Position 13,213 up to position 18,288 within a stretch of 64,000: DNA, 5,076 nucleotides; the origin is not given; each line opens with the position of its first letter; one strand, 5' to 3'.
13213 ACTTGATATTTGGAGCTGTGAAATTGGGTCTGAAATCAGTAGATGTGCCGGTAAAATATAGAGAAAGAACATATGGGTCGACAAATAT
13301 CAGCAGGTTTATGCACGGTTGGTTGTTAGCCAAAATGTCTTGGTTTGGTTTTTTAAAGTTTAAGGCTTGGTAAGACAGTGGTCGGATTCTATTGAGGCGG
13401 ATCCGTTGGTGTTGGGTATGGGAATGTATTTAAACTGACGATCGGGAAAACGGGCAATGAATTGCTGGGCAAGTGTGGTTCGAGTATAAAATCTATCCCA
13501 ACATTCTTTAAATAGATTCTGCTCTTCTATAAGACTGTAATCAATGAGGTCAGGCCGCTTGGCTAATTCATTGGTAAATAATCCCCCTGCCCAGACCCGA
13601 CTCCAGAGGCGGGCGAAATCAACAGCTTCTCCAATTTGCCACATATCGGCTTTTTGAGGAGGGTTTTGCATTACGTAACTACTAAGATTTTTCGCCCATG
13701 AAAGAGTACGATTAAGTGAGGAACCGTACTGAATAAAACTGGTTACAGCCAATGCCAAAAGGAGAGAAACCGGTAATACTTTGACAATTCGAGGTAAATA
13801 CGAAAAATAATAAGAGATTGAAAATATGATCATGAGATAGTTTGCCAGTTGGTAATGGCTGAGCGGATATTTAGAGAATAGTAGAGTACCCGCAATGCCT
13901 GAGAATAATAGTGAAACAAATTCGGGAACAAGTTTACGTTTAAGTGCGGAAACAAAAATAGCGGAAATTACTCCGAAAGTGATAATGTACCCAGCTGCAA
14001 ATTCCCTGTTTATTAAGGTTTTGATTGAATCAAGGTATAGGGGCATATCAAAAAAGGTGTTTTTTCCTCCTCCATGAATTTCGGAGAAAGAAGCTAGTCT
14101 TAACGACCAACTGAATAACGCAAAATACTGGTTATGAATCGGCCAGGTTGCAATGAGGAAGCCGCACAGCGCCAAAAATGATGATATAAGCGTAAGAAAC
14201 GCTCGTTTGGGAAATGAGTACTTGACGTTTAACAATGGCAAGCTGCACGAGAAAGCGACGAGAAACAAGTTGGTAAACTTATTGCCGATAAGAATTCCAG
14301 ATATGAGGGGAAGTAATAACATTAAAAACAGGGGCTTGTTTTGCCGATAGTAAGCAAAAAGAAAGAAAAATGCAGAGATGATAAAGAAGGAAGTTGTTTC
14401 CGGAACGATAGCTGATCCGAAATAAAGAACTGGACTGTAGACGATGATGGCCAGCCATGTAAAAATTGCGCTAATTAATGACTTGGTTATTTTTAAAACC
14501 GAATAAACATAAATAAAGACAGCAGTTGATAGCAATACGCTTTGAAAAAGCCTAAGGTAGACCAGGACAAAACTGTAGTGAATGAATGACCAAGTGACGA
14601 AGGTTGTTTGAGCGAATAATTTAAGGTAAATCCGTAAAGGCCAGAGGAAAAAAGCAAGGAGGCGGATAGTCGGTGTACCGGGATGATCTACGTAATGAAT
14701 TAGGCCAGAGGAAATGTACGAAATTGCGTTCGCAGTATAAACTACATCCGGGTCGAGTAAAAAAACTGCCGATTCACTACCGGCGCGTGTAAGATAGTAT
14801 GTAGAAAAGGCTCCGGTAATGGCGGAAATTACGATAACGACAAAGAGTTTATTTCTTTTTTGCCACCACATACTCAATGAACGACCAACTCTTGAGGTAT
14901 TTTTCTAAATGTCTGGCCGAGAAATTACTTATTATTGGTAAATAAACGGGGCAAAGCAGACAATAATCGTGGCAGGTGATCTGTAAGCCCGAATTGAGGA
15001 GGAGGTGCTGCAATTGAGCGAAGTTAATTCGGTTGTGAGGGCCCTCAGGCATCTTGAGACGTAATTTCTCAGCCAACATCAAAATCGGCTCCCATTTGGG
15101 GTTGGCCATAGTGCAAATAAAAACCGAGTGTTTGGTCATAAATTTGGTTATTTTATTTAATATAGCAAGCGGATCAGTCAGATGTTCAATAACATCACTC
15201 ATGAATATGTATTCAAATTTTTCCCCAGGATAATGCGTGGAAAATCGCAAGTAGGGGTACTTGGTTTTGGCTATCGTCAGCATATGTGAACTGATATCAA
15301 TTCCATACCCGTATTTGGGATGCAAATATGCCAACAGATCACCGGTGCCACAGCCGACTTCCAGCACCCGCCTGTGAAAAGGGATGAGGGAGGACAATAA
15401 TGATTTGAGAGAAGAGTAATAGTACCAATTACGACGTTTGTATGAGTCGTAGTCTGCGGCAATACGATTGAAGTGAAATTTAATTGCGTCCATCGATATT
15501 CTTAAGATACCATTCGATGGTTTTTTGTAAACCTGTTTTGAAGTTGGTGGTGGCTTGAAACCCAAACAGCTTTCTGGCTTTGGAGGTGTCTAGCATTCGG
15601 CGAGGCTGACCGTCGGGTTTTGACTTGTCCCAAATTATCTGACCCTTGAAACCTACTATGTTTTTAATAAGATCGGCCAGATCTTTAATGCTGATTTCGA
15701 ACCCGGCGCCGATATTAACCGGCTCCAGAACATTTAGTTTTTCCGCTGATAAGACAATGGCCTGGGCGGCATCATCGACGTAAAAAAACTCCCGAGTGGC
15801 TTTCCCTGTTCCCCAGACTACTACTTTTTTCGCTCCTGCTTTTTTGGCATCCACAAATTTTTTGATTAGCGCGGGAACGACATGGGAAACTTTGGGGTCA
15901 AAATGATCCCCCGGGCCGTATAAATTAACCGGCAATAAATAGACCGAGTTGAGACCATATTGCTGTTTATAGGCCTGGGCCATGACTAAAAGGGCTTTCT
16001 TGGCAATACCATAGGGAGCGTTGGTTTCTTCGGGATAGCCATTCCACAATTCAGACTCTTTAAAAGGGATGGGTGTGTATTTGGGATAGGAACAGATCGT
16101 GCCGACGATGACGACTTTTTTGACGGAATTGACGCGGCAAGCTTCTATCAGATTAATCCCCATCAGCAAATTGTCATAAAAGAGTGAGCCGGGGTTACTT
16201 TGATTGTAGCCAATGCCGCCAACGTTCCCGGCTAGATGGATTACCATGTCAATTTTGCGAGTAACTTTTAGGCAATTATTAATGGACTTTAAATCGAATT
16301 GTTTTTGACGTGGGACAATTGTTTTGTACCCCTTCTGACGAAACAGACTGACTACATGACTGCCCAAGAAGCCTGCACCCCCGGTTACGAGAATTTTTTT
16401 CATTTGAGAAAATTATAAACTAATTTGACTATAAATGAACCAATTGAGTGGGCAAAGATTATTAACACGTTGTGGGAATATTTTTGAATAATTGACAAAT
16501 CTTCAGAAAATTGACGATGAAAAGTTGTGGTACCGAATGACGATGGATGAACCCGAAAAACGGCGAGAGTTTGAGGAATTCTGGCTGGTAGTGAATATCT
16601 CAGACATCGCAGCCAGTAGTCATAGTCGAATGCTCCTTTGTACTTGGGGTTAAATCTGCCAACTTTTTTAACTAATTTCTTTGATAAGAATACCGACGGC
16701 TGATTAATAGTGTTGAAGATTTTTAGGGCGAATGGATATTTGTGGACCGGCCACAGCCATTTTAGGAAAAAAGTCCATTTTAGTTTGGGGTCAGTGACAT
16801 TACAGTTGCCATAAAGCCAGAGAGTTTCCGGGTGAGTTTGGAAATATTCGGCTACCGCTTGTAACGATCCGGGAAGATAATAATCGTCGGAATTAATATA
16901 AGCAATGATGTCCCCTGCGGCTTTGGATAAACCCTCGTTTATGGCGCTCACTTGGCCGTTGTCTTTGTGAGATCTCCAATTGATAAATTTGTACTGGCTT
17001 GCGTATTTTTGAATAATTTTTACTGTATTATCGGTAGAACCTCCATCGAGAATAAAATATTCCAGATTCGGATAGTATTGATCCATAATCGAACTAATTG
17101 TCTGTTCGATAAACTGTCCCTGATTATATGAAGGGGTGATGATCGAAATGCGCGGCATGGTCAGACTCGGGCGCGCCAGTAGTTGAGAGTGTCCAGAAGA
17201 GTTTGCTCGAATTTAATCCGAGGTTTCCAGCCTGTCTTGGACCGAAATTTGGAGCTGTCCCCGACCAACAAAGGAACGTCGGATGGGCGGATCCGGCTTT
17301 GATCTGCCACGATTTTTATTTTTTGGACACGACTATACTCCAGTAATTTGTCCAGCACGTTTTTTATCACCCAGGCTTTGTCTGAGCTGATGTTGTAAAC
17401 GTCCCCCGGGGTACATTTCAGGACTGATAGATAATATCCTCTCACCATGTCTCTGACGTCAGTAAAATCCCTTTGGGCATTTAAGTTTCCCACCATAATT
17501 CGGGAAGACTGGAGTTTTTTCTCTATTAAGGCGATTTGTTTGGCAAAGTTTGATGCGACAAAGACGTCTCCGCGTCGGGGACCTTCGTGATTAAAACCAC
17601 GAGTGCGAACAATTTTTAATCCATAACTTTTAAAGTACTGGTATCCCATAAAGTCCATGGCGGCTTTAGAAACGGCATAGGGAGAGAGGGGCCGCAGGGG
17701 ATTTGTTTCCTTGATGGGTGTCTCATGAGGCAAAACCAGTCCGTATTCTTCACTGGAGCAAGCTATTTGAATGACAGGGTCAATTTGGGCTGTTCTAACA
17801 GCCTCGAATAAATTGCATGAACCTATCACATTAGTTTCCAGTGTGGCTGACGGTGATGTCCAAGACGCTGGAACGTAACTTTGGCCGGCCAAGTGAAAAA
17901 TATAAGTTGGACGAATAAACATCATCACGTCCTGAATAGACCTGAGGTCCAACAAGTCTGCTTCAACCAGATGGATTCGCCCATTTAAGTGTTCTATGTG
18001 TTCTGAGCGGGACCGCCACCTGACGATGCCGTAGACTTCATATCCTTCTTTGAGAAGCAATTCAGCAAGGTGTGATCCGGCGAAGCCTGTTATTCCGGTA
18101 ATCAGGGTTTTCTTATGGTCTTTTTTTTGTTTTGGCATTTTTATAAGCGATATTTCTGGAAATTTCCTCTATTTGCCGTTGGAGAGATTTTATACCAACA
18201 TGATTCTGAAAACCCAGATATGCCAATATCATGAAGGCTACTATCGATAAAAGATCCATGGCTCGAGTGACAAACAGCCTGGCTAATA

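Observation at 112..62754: ~60-kb near-unidirectional glycan-assembly super-locus with pervasive start/stop overlaps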

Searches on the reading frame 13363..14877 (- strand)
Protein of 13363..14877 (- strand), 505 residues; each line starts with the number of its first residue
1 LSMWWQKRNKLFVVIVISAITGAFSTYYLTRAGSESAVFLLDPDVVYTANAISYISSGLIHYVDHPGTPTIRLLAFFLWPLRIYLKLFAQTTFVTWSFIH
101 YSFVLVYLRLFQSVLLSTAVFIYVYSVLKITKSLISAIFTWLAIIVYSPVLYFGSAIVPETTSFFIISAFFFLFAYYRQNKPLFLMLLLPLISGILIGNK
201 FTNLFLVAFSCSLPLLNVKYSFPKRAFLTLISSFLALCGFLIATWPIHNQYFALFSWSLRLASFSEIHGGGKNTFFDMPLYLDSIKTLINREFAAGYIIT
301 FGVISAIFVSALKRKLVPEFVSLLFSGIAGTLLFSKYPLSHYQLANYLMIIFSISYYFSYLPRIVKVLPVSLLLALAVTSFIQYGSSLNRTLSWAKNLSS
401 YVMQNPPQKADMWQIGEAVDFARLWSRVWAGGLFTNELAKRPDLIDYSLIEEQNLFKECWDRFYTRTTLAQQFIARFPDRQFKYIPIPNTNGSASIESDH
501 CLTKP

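Call 5: search_protein_families(library=pfam, proteins=[window:13363-14877:-])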
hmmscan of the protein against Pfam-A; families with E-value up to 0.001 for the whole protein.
window:13363-14877:- (505 aa): 0 families

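Call 25: search_protein_families(library=pfam, max_evalue=5, proteins=[window:13363-14871:-])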
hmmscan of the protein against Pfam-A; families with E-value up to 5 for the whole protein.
window:13363-14871:- (503 aa): 0 families

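Call 26: search_protein_families(library=ncbifam, max_evalue=0.01, proteins=[window:13363-14871:-])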
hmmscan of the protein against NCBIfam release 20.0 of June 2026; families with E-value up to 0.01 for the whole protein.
window:13363-14871:- (503 aa): 0 families

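Call 32: find_homologous_proteins(query=window:13363-14871:-)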
Query window:13363-14871:- (503 aa): 18 proteins with E <= 0.001 among 8000 candidates.
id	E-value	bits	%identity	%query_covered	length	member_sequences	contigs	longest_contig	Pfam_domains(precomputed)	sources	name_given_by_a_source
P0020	0.0e+0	1105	100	100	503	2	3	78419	-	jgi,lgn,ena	-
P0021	3.8e-235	800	69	100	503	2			-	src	-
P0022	6.3e-106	374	39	98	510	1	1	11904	-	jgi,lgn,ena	-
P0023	6.6e-93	331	39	94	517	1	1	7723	-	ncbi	-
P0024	3.6e-92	328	36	97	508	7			-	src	-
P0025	1.9e-91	326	35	97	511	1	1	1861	-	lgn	-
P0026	2.0e-91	326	36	95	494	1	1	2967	-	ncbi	-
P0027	1.3e-90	323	36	97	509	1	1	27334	-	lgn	-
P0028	1.6e-90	323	35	97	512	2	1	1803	-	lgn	-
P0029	1.8e-90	323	37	99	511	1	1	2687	-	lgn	-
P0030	1.9e-90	323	37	96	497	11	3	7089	-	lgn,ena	-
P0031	7.7e-86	307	36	96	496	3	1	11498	-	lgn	-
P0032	2.1e-83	299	36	99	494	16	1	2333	-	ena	-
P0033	5.3e-82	295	35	99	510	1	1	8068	PF13231.13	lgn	-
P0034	1.1e-81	294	35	94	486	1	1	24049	-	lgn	-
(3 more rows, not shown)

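Call 61: predict_structure(alignment_id=A2)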
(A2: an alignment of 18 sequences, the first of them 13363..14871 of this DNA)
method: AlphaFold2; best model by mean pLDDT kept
length: 503 residues; sequences in the alignment: 18
mean_pLDDT: 89.5   pTM: 0.90
mean pLDDT of the five models: 89.5, 88.2, 87.6, 87.4, 87.2
residues with pLDDT >= 90: 341; 70-90: 135; 50-70: 24; < 50: 3
segments of 3 or more residues with pLDDT < 50: none
pLDDT, mean of each block of 10 residues (from residue 1): 71 93 86 77 93 91 84 96 92 94 93 97 96 96 91 92 98 94 97 92 95 93 97 97 90 75 63 69 81 89 88 88 92 79 96 94 90 92 90 92 92 90 91 92 87 89 93 91 93 91 59
secondary structure, 60 per line:
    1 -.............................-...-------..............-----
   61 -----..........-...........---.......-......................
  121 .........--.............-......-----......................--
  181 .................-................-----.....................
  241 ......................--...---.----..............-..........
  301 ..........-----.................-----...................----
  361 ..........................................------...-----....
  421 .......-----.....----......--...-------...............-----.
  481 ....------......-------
elements in order: H2-30 H42-55 H66-75 H77-87 H91-97 H99-129 H132-144 H146-151 H157-178 H181-197 H199-214 H220-261 H276-289 H291-310 H316-332 H338-356 H361-402 E409-411 H417-427 H433-437 E442-444 E460-464 H465-474 E480-484 E491-496

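Call 63: fold_search(model_id=the predicted structure, library=pdb)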
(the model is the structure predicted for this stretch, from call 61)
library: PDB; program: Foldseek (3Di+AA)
matches with E <= 10: 449; with E <= 0.001: 18
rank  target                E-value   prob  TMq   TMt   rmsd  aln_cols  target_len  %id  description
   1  9s6t_A                1.4e-06  1.00  0.57  0.59   7.4       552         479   10  Ternary cryo-EM structure of chicken ALG12 with Dol25-PP-GlcNAc2Man7, Dol25-P-Man, and Fab (released 2026-03-18)
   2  5f15                  2.2e-05  1.00  0.52  0.49   9.1       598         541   12  Crystal Structure of ArnT from Cupriavidus metallidurans bound to Undecaprenyl phosphate (released 2016-02-17)
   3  7zlh_A                3.0e-05  1.00  0.45  0.37  10.5       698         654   11  Cryo-EM structure of C-mannosyltransferase CeDPY19, in apo state, bound to CMT2-Fab and anti-Fab nanobody (released 2023-01-11)
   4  7zli_A                8.2e-05  1.00  0.45  0.38  10.5       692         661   12  Cryo-EM structure of C-mannosyltransferase CeDPY19, in complex with Dol25-P-Man and bound to CMT2-Fab and anti-Fab nan (released 2023-01-11)
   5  7zlg_A                9.0e-05  1.00  0.45  0.37  10.7       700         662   11  Cryo-EM structure of C-mannosyltransferase CeDPY19, in complex with acceptor peptide and bound to CMT2-Fab and anti-Fa (released 2023-01-11)
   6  8b6l_I                1.1e-04  1.00  0.45  0.35  13.4       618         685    9  Subtomogram average of the human Sec61-TRAP-OSTA-translocon (released 2022-12-07)
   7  9i5k_A                1.5e-04  1.00  0.49  0.50  10.1       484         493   13  Structure of the Chaetomium thermophilum Pmt4 homodimer (C2 symmetry) (released 2025-12-24)
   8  9s6u_A                1.6e-04  1.00  0.43  0.41   8.1       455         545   14  Ternary cryo-EM structure of human ALG9 with Dol25-PP-GlcNAc2Man8, Dol25-P-Man and Fab (released 2026-03-18)
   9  6ezn_F                1.7e-04  1.00  0.43  0.35  12.3       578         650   10  Cryo-EM structure of the yeast oligosaccharyltransferase (OST) complex (released 2018-01-17)
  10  9s6s_A                2.3e-04  1.00  0.45  0.43   7.5       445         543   12  Ternary cryo-EM structure of human ALG9 with Dol25-PP-GlcNAc2Man6, Dol25-P-Man and Fab (released 2026-03-18)
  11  8age_A                2.8e-04  1.00  0.45  0.37  10.9       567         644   10  Structure of yeast oligosaccharylransferase complex with acceptor peptide bound (released 2022-12-07)
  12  6s7o_A                3.4e-04  1.00  0.43  0.36  12.5       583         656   11  Cryo-EM structure of human oligosaccharyltransferase complex OST-A (released 2019-12-18)
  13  6s7t_A                3.7e-04  1.00  0.46  0.35  10.9       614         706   12  Cryo-EM structure of human oligosaccharyltransferase complex OST-B (released 2019-12-18)
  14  7bvc_A                3.7e-04  1.00  0.37  0.20  17.4       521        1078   11  Cryo-EM structure of Mycobacterium smegmatis arabinosyltransferase EmbA-EmbB-AcpM2 in complex with ethambutol (released 2020-04-29)
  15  5ogl_A                6.2e-04  1.00  0.41  0.32  10.3       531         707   11  Structure of bacterial oligosaccharyltransferase PglB in complex with an acceptor peptide and an lipid-linked oligosac (released 2017-10-25)
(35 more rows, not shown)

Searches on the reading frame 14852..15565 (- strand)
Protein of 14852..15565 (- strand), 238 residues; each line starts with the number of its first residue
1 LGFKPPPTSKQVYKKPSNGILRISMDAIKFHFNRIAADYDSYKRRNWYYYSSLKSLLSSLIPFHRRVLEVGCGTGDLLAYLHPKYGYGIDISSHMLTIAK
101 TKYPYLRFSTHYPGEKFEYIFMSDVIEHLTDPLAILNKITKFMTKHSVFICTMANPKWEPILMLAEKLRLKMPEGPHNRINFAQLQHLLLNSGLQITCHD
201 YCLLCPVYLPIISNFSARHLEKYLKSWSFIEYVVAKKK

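Call 5: search_protein_families(library=pfam, proteins=[window:14852-15565:-])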
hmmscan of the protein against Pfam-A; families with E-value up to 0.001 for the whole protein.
window:14852-15565:- (238 aa): 6 families
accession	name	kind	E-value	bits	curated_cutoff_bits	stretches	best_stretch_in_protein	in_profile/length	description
PF13489.12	Methyltransf_23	-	4.2e-17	62.8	27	1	48-198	7-163/164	Methyltransferase domain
PF08242.18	Methyltransf_12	-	1.3e-10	42.3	30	1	68-144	1-93/98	Methyltransferase domain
PF13847.12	Methyltransf_31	-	2.7e-10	40.5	27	1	66-155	6-113/145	Methyltransferase domain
PF08241.18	Methyltransf_11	-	5.6e-10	40.2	21.2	1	68-150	1-94/95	Methyltransferase domain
PF13649.12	Methyltransf_25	-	3.8e-09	37.6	27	1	67-141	1-91/97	Methyltransferase domain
PF07021.18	MetW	-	1.3e-06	28.6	21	1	57-146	7-105/193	Methionine biosynthesis protein MetW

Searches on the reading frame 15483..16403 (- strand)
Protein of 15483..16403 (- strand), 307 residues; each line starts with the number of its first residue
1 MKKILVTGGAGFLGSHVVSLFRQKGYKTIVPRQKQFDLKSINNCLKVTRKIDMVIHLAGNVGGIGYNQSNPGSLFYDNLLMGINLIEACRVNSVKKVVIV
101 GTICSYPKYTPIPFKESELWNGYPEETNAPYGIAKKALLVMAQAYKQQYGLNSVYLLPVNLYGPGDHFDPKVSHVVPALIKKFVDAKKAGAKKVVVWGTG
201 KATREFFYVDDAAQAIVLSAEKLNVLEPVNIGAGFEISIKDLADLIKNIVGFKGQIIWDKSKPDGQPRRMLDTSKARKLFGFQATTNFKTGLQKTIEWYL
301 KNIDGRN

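Call 5: search_protein_families(library=pfam, proteins=[window:15483-16403:-])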
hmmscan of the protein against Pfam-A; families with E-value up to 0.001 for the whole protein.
window:15483-16403:- (307 aa): 5 families
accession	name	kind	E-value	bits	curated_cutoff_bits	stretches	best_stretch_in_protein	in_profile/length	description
PF01370.27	Epimerase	-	2.3e-55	188.1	20.9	1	4-232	1-240/240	NAD dependent epimerase/dehydratase family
PF16363.11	GDP_Man_Dehyd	-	3.9e-29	102.6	27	1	5-295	1-332/332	GDP-mannose 4,6 dehydratase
PF01073.25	3Beta_HSD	-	2.6e-10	40.2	22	1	5-224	1-233/280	3-beta hydroxysteroid dehydrogenase/isomerase family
PF04321.23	RmlD_sub_bind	-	1.3e-05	24.9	27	1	3-58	2-59/287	RmlD substrate binding domain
PF02719.21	Polysacc_synt_2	-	0.00016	21.4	20.2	0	42-102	67-128/293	Polysaccharide biosynthesis protein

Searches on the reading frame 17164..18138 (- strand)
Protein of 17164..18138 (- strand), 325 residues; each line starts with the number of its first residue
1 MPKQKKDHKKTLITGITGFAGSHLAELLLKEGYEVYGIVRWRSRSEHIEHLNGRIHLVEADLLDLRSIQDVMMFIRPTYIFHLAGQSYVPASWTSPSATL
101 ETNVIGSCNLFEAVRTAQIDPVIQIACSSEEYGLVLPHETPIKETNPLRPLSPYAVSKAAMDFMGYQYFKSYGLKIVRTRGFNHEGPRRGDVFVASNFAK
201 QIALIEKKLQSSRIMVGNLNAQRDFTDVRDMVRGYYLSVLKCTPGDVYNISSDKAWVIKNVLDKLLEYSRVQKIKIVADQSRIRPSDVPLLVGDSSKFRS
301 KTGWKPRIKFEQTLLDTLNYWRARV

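Call 5: search_protein_families(library=pfam, proteins=[window:17164-18138:-])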
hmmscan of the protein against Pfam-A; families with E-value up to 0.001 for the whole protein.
window:17164-18138:- (325 aa): 7 families
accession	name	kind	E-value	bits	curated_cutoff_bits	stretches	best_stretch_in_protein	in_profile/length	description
PF16363.11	GDP_Man_Dehyd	-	1.3e-81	275.1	27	1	12-314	1-329/332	GDP-mannose 4,6 dehydratase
PF01370.27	Epimerase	-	1.8e-55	188.4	20.9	1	12-250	2-239/240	NAD dependent epimerase/dehydratase family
PF02719.21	Polysacc_synt_2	-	1.9e-08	34.3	20.2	1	12-126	2-127/293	Polysaccharide biosynthesis protein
PF04321.23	RmlD_sub_bind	-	1.1e-07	31.7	27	1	10-164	2-135/287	RmlD substrate binding domain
PF01073.25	3Beta_HSD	-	2.3e-05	24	22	1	12-124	1-113/280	3-beta hydroxysteroid dehydrogenase/isomerase family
PF13460.12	NAD_binding_10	-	2.8e-05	24.5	27.2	1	15-125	1-96/184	NAD(P)H-binding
PF05368.20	NmrA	-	0.00089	19.4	27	0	9-72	3-67/298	NmrA-like family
